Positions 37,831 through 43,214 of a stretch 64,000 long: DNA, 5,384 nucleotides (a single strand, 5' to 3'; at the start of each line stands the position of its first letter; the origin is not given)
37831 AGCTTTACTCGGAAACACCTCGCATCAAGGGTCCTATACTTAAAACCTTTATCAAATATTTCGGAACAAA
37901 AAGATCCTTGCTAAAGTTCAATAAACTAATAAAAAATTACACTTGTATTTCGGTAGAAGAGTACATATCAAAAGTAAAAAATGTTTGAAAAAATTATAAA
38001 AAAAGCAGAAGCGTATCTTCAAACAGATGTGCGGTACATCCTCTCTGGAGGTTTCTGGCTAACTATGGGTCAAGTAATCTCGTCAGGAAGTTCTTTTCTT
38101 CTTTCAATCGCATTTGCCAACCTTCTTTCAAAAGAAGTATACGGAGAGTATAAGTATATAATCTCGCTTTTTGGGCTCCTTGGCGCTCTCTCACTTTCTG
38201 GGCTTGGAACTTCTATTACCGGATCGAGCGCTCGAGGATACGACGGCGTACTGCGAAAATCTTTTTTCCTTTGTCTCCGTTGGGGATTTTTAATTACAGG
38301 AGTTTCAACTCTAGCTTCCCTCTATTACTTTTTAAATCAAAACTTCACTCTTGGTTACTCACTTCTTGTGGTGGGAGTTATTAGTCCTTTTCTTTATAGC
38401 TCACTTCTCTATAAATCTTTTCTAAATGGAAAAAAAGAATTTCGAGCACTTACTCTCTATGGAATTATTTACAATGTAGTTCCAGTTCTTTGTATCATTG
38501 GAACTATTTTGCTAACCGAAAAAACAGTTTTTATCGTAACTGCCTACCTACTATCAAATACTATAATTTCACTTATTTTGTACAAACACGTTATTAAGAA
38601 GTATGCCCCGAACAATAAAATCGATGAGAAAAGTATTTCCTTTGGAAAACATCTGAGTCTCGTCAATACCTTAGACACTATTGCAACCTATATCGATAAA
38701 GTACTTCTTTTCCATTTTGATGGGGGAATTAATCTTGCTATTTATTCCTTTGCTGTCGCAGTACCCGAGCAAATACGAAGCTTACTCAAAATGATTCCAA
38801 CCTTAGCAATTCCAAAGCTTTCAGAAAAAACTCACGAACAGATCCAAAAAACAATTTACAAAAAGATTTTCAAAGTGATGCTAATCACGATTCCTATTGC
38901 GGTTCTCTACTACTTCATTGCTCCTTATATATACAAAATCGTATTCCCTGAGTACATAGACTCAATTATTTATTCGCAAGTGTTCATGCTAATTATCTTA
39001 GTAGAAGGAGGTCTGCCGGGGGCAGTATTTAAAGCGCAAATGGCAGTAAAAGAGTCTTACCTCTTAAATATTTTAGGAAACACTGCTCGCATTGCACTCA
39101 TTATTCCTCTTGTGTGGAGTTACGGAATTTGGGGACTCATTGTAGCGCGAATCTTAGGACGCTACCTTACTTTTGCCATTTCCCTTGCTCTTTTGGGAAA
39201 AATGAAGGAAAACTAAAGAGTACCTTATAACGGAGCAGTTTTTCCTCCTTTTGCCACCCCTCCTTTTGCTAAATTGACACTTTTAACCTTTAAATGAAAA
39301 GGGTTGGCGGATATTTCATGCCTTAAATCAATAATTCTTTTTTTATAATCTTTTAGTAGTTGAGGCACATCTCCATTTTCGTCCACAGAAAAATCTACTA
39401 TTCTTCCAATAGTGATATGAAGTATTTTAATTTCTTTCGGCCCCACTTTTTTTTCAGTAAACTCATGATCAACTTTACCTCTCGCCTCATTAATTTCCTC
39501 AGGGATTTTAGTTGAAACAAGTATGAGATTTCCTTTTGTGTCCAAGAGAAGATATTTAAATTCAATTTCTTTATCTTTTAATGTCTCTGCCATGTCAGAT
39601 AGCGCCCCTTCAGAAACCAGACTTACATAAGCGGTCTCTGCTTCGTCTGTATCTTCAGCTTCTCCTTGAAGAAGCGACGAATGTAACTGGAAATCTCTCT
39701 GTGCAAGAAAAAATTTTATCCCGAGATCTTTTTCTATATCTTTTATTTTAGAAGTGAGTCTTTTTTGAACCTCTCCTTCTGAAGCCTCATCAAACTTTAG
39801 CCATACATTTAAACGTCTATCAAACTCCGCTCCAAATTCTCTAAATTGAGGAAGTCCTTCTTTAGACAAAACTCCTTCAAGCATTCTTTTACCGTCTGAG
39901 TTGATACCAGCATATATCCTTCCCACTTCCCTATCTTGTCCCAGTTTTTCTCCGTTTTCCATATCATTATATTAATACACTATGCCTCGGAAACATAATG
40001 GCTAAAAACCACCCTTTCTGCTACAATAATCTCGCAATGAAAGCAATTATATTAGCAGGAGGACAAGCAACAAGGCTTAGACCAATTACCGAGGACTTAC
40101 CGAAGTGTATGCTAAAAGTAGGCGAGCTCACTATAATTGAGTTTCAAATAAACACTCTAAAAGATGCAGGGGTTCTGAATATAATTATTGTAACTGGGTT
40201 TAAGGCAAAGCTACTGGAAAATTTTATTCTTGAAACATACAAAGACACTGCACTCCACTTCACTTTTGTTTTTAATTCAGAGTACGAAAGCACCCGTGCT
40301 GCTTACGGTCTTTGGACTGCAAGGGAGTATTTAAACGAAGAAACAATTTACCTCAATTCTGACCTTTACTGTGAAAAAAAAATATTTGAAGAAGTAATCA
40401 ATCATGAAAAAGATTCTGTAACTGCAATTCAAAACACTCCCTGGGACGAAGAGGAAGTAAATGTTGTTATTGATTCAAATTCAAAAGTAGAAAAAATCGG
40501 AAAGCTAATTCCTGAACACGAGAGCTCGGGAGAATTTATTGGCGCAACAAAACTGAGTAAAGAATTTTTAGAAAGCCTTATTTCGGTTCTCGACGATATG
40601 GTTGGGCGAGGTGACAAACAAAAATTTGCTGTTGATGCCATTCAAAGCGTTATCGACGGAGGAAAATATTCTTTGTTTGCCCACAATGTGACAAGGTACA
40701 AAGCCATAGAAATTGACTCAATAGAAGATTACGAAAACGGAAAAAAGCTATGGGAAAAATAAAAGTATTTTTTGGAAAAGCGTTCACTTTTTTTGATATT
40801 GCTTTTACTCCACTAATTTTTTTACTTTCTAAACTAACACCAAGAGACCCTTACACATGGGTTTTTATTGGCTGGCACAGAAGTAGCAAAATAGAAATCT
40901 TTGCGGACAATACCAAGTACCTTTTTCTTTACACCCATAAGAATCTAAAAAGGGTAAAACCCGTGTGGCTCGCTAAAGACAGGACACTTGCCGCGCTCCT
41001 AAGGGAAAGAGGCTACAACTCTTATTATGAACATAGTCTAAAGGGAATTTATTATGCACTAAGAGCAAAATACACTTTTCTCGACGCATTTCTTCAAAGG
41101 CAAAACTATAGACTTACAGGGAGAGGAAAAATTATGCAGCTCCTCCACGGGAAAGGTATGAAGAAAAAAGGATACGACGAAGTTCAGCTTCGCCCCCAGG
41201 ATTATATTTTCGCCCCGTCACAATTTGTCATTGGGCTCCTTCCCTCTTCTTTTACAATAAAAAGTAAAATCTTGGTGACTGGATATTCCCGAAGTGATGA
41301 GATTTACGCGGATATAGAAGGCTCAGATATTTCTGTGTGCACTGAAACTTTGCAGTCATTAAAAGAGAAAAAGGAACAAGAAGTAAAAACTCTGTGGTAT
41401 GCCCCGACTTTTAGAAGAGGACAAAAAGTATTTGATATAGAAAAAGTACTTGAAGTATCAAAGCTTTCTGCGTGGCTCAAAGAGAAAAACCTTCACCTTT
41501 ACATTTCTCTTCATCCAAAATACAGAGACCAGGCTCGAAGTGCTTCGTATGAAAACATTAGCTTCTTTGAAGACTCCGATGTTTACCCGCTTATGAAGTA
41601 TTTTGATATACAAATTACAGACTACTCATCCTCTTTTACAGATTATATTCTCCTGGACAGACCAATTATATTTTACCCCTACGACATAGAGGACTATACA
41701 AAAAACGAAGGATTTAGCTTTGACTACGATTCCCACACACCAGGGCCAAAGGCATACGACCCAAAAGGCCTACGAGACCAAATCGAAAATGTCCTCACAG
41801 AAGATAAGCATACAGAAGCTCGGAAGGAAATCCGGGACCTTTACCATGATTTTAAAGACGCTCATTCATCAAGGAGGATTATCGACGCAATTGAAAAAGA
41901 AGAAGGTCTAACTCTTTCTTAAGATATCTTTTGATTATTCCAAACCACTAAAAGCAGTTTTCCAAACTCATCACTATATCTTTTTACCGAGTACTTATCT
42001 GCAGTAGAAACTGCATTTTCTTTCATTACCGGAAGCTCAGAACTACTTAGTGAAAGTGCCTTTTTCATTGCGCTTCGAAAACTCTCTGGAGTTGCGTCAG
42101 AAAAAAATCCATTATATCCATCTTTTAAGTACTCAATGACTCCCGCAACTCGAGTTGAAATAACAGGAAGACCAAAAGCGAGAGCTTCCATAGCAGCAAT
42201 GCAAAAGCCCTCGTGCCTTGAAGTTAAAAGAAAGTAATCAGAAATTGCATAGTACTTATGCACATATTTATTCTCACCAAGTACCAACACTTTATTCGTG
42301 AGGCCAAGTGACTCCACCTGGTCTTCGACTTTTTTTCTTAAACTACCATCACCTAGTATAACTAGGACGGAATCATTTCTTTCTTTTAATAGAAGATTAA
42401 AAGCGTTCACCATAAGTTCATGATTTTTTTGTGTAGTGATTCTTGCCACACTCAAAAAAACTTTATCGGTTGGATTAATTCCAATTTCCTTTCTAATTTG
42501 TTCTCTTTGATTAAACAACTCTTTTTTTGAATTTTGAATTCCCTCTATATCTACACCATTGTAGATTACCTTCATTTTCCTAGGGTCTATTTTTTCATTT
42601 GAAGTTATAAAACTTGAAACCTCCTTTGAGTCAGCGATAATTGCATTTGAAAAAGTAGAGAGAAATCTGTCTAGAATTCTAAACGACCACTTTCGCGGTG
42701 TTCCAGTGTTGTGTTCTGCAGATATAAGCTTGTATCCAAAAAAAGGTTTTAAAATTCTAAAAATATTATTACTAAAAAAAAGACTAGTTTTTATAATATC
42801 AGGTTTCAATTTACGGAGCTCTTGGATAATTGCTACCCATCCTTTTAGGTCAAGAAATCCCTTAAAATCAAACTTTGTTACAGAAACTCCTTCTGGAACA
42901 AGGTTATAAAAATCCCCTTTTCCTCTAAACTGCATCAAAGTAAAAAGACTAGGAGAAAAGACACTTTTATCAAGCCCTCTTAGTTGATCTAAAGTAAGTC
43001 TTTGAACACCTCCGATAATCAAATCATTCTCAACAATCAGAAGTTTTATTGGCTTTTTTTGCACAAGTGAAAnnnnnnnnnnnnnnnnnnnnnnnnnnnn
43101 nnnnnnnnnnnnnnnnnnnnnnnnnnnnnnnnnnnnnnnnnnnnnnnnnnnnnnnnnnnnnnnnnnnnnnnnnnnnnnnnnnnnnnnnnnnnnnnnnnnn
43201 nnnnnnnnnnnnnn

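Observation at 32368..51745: About 20 kb envelope glycopolymer locus combining teichoic-acid-like (CDP-alcohol), sulfation and methylation functions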

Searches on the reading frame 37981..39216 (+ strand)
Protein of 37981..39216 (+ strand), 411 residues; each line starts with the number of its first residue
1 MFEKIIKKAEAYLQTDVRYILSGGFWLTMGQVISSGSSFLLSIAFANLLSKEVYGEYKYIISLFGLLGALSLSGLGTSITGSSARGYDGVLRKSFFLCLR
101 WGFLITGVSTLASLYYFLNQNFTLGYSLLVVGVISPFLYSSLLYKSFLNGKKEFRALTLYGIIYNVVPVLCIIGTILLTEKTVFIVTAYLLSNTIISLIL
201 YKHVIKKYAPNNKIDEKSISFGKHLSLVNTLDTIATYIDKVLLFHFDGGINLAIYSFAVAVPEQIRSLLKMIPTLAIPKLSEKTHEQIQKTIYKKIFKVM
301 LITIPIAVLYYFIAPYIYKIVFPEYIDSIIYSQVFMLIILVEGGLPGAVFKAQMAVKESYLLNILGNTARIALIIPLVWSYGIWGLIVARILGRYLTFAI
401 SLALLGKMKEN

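Call 3: search_protein_families(library=pfam, proteins=[window:37981-39216:+], max_evalue=0.01)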
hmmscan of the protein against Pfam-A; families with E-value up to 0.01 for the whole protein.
window:37981-39216:+ (411 aa): 2 families
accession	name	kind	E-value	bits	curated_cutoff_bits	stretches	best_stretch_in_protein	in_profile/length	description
PF01943.22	Polysacc_synt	-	4.9e-20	72.5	28.2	1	21-282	2-272/274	Polysaccharide biosynthesis protein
PF13440.11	Polysacc_synt_3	-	3.6e-12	46.6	23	1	46-323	3-285/293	Polysaccharide biosynthesis protein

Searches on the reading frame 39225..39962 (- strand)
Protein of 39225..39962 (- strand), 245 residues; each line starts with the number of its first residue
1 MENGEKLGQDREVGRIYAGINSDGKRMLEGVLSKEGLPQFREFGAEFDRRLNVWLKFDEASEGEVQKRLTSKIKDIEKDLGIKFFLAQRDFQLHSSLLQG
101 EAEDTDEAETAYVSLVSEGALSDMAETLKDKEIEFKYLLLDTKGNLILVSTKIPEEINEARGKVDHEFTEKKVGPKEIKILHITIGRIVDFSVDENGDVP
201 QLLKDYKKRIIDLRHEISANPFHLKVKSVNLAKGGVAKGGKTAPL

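Call 3: search_protein_families(library=pfam, proteins=[window:39225-39962:-], max_evalue=0.01)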
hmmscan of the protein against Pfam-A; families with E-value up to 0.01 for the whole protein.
window:39225-39962:- (245 aa): 1 family
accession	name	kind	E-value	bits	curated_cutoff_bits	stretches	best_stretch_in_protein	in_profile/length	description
PF02834.22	LigT_PEase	-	2.7e-05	24.7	23.3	1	150-229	4-74/87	LigT like Phosphoesterase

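Call 7: search_protein_families(library=ncbifam, proteins=[window:39225-39962:-], max_evalue=0.1)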
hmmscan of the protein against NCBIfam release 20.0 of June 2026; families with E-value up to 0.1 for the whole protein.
window:39225-39962:- (245 aa): 0 families

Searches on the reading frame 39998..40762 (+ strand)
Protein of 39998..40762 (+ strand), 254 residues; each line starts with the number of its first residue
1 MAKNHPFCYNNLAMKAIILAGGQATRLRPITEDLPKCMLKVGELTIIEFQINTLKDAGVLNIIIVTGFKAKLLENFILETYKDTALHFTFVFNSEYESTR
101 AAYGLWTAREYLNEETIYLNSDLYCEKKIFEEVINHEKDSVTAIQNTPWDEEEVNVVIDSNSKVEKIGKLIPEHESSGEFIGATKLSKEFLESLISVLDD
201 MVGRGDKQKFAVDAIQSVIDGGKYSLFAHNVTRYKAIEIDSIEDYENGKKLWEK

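Call 3: search_protein_families(library=pfam, proteins=[window:39998-40762:+], max_evalue=0.01)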
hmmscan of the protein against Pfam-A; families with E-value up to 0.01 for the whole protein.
window:39998-40762:+ (254 aa): 3 families
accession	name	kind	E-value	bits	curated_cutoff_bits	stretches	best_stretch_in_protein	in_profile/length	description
PF00483.29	NTP_transferase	-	5.2e-17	62.7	21.2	1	15-155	1-146/245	Nucleotidyl transferase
PF20202.4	DUF6564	-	2.8e-10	40.7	25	1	45-163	16-138/230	Domain of unknown function (DUF6564)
PF12804.13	NTP_transf_3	-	2.8e-09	37.8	27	1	16-143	1-117/160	MobA-like NTP transferase domain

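Call 7: search_protein_families(library=ncbifam, proteins=[window:39998-40762:+], max_evalue=0.1)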
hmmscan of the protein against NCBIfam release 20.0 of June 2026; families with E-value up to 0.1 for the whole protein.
window:39998-40762:+ (254 aa): 40 families (the best 25 are shown)
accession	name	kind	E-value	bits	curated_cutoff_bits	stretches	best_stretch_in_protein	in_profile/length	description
TIGR03992.1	Arch_glmU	subfamily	5e-24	84.9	292.1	1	14-194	1-176/393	bifunctional sugar-1-phosphate nucleotidylyltransferase/acetyltransferase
NF041313.1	UDPGP_AglF_Halo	equivalog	6.2e-19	68.4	400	1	14-163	1-149/234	UTP--glucose-1-phosphate uridylyltransferase AglF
NF045761.1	NAMPUrTaseMurU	equivalog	3e-18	66.5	250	1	14-139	1-124/226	N-acetylmuramate alpha-1-phosphate uridylyltransferase MurU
NF041135.1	IPPtranDIPPsyn_Thcocales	equivalog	4.6e-16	58.8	580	1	14-176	1-154/419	bifunctional L-myo-inositol-1-phosphate cytidylyltransferase/CDP-L-myo-inositol myo-inositolphosphotransferase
NF052502.1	man1P_GTase_Rv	exception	4.9e-15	55.2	440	1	15-140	2-125/352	mannose-1-phosphate guanylyltransferase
NF041173.1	Sug_nt_acttase_Thmprot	equivalog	8.7e-14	51.3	600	1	14-194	1-176/405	bifunctional sugar-1-phosphate nucleotidylyltransferase/acetyltransferase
NF049965.1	GlMnHpPGnyltfHddC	equivalog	1.3e-13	51.1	300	1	14-165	1-147/221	D-glycero-D-manno-heptose 1-phosphate guanosyltransferase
TIGR01208.1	rmlA_long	equivalog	9.1e-13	47.8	320.25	1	15-141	1-126/353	glucose-1-phosphate thymidylyltransferase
TIGR02091.1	glgC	equivalog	3.8e-10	39.4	424.9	1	15-85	2-73/364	glucose-1-phosphate adenylyltransferase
NF045495.1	AdoCbiPCobY_Meth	equivalog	8e-10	38.5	250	1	14-165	1-143/195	adenosylcobinamide-phosphate guanylyltransferase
NF045697.1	MurNAcPUrMurU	equivalog_domain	8.9e-10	38.4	370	1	17-160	1-133/229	N-acetylmuramate alpha-1-phosphate uridylyltransferase MurU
TIGR01099.1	galU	equivalog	1.9e-09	37.5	326.8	1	14-77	2-65/261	UTP--glucose-1-phosphate uridylyltransferase GalU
NF002023.0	PRK00844.1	subfamily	2e-09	36.8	458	1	15-91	8-85/408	glucose-1-phosphate adenylyltransferase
NF045665.1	NTPtran_DVU1551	equivalog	7.6e-09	35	315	1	14-98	1-74/359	DVU_1551 family NTP transferase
TIGR02623.1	G1P_cyt_trans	equivalog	9.5e-09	35.1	300.25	1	14-81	1-68/255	glucose-1-phosphate cytidylyltransferase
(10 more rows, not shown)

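Call 43: search_solved_structures(query=window:39998-40762:+, max_evalue=0.001, show_alignments=0)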
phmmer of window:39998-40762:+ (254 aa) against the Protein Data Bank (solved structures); distinct sequences matched with E-value up to 0.001: 51.
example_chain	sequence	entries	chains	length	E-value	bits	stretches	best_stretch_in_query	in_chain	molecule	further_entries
1jyk_A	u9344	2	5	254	6.2e-16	61.6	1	11-245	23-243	CTP:phosphocholine Cytidylyltransferase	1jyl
6pd1_A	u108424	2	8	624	1.5e-11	47.2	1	14-195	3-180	Nucleotidyl transferase/aminotransferase, class V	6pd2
7whr_B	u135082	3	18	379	2.4e-11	46.6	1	13-167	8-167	Nucleotidyl transferase family protein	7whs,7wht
7x8j_A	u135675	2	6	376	9.9e-11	44.5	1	13-167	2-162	Mannose-1-phosphate guanylyltransferase 1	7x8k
8yre_D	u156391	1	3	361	2.9e-10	43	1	14-167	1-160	Mannose-1-phosphate guanylyltransferase 1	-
5xhw_A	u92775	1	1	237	5.3e-09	38.9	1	16-150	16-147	Putative 6-deoxy-D-mannoheptose pathway protein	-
6jq8_A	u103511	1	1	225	6.4e-09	38.6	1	16-146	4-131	Putative 6-deoxy-D-mannoheptose pathway protein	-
3hl3_A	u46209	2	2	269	6.8e-09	38.5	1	9-180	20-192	Glucose-1-phosphate thymidylyltransferase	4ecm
7d72_K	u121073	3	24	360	1e-08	37.9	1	14-128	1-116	Mannose-1-phosphate guanyltransferase beta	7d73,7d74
5z09_A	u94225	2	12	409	6.5e-08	35.3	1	14-169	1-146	Dual sugar-1-phosphate nucleotidylyltransferase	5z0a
8hhd_A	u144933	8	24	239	1.5e-07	34.1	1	4-125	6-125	Nucleotidyl transferase | N-acetylmuramate alpha-1-phosphate uridylyltransferase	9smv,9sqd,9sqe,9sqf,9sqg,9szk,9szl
4jd0_A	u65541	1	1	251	3.6e-07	32.9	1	7-185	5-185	Nucleotidyl transferase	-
2ggo_A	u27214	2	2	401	6.4e-07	32.1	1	14-167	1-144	401aa long hypothetical glucose-1-phosphate thymidylyltransferase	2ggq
5ify_A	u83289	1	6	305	1.6e-06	30.7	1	9-66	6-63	Glucose-1-phosphate thymidylyltransferase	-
6n0u_A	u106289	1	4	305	1.7e-06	30.6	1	9-66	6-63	Glucose-1-phosphate thymidylyltransferase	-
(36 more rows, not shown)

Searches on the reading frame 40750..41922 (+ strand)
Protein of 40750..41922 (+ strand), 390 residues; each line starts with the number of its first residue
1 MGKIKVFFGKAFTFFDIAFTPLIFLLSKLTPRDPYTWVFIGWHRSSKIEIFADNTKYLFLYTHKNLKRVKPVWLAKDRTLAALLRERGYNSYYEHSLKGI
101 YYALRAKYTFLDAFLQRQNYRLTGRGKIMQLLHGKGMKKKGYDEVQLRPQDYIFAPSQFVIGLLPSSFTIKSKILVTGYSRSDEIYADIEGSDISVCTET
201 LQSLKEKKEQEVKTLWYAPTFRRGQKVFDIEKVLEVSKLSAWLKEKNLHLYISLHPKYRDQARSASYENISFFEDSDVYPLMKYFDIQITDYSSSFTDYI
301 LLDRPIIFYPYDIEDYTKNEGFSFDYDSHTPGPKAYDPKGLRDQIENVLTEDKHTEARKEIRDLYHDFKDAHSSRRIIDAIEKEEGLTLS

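Call 3: search_protein_families(library=pfam, proteins=[window:40750-41922:+], max_evalue=0.01)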
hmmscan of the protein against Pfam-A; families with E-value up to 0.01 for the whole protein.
window:40750-41922:+ (390 aa): 1 family
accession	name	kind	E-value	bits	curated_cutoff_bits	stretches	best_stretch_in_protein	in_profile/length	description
PF04464.20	Glyphos_transf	-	7.2e-50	170.4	22.1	1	49-382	24-366/367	CDP-Glycerol:Poly(glycerophosphate) glycerophosphotransferase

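Call 7: search_protein_families(library=ncbifam, proteins=[window:40750-41922:+], max_evalue=0.1)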
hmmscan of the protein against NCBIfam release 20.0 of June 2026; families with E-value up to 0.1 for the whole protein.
window:40750-41922:+ (390 aa): 4 families
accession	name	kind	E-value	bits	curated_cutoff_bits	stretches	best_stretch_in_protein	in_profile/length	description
NF041712.1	techglyph_taseTarF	equivalog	3e-24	85.8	550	1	49-381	37-386/388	teichoic acid glycerol-phosphate transferase TarF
NF041713.1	Tar_polymTarL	equivalog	1.1e-15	57.3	1000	1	154-381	333-559/562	teichoic acid ribitol-phosphate polymerase TarL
NF041711.1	TagprimaseTarB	equivalog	2.4e-11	43.5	500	1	198-383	195-358/362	teichoic acid glycerol-phosphate primase TarB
NF047673.2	TeichurnBiosyTuaD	equivalog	0.055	12.6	700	1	172-235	358-421/439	UDP-glucose 6-dehydrogenase TuaD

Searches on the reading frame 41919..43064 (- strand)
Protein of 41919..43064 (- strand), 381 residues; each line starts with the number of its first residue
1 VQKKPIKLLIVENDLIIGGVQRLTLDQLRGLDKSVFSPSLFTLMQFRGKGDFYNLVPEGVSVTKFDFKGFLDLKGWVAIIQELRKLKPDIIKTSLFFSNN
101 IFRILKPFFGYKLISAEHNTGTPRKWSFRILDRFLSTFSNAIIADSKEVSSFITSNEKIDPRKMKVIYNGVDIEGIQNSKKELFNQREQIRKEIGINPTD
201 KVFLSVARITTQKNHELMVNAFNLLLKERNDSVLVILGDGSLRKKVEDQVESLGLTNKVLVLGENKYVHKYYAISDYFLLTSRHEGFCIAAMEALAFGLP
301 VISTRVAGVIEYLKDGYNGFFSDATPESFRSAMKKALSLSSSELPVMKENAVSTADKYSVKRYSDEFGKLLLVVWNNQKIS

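Call 3: search_protein_families(library=pfam, proteins=[window:41919-43064:-], max_evalue=0.01)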
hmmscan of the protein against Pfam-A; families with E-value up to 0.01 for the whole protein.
window:41919-43064:- (381 aa): 5 families
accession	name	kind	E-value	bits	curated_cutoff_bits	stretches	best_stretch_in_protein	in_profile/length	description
PF00534.26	Glycos_transf_1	-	1e-39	136.2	26.4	1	187-350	2-168/172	Glycosyl transferases group 1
PF13692.12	Glyco_trans_1_4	-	4.3e-28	98.8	27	1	201-337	2-140/142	Glycosyl transferases group 1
PF13439.12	Glyco_transf_4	-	7.1e-15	55.9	28.5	1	17-174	1-169/170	Glycosyltransferase Family 4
PF20706.3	GT4-conflict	-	3.7e-08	33.2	26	1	202-316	199-323/385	Family 4 Glycosyltransferase in conflict systems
PF13579.12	Glyco_trans_4_4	-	1.6e-06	29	29.7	1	18-170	1-158/158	Glycosyl transferase 4-like domain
